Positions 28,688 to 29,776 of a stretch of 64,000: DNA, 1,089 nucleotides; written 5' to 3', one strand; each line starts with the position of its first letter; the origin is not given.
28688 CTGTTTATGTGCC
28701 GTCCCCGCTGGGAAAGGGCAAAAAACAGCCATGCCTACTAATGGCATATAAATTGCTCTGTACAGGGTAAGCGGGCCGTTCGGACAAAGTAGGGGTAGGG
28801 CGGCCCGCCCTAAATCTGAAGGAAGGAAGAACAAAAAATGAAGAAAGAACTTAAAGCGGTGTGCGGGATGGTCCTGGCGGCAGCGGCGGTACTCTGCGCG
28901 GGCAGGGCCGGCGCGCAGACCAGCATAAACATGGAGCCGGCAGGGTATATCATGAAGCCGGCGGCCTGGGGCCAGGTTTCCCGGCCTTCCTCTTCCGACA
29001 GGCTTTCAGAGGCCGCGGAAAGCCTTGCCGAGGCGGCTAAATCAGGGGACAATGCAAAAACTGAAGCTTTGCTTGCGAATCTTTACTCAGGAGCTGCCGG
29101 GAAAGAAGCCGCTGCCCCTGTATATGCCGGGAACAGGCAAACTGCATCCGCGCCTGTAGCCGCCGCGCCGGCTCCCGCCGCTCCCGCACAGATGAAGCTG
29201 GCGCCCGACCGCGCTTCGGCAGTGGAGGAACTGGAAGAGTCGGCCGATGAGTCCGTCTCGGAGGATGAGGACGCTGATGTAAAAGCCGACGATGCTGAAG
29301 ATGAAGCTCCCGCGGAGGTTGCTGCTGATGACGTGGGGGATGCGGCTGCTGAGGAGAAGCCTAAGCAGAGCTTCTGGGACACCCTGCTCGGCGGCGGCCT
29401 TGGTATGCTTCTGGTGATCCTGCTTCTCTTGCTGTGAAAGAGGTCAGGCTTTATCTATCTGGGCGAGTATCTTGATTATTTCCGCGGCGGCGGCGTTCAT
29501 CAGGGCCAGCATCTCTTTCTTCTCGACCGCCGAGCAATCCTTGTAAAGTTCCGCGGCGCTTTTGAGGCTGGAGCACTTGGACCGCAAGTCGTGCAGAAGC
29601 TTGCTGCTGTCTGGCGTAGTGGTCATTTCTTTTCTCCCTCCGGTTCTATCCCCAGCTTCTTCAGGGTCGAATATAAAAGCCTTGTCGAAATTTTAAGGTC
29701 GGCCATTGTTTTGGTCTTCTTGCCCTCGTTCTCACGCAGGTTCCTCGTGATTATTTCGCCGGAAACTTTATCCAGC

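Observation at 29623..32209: Short, divergent sigma-54 paralog behind a sigma-54-type promoter, divergent from the activator and sharing its UAS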

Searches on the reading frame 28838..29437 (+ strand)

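Call 3: search_protein_families(library=pfam, proteins=[window:28838-29437:+], max_evalue=1)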
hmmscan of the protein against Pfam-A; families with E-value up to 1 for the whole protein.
window:28838-29437:+ (199 aa): 1 family
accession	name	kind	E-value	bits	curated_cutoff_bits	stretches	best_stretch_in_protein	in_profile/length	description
PF15501.11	MDM1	-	0.62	9.3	27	1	43-169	372-494/553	Nuclear protein MDM1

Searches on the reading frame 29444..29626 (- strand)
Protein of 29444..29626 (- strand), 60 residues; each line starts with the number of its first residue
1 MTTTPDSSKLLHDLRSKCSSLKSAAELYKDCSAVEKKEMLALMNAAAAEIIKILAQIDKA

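Call 3: search_protein_families(library=pfam, proteins=[window:29444-29626:-], max_evalue=1)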
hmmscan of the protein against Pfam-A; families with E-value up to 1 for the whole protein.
window:29444-29626:- (60 aa): 1 family
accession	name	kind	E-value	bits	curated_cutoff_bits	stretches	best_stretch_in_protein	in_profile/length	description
PF25773.1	TPR_ANAPC2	-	0.13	12.7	27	1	4-55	31-81/111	ANAPC2-like, TPR repeats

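Call 92: search_solved_structures(query=A6, max_evalue=10, show_alignments=2)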
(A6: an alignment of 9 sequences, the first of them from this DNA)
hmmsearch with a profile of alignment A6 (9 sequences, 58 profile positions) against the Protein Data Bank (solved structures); distinct sequences matched with E-value up to 10: 4.
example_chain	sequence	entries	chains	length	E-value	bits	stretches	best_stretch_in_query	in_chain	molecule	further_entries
5iww_D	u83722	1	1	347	0.0099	18.9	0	12-33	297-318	PLS9-PPR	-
9kfx_A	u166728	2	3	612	0.03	17.4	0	12-31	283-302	Synthetic PPR-DYW protein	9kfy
4jdx_A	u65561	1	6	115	0.2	14.7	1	21-51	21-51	Slr1964 protein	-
4jdq_A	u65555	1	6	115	0.21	14.7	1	21-51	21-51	Slr1964 protein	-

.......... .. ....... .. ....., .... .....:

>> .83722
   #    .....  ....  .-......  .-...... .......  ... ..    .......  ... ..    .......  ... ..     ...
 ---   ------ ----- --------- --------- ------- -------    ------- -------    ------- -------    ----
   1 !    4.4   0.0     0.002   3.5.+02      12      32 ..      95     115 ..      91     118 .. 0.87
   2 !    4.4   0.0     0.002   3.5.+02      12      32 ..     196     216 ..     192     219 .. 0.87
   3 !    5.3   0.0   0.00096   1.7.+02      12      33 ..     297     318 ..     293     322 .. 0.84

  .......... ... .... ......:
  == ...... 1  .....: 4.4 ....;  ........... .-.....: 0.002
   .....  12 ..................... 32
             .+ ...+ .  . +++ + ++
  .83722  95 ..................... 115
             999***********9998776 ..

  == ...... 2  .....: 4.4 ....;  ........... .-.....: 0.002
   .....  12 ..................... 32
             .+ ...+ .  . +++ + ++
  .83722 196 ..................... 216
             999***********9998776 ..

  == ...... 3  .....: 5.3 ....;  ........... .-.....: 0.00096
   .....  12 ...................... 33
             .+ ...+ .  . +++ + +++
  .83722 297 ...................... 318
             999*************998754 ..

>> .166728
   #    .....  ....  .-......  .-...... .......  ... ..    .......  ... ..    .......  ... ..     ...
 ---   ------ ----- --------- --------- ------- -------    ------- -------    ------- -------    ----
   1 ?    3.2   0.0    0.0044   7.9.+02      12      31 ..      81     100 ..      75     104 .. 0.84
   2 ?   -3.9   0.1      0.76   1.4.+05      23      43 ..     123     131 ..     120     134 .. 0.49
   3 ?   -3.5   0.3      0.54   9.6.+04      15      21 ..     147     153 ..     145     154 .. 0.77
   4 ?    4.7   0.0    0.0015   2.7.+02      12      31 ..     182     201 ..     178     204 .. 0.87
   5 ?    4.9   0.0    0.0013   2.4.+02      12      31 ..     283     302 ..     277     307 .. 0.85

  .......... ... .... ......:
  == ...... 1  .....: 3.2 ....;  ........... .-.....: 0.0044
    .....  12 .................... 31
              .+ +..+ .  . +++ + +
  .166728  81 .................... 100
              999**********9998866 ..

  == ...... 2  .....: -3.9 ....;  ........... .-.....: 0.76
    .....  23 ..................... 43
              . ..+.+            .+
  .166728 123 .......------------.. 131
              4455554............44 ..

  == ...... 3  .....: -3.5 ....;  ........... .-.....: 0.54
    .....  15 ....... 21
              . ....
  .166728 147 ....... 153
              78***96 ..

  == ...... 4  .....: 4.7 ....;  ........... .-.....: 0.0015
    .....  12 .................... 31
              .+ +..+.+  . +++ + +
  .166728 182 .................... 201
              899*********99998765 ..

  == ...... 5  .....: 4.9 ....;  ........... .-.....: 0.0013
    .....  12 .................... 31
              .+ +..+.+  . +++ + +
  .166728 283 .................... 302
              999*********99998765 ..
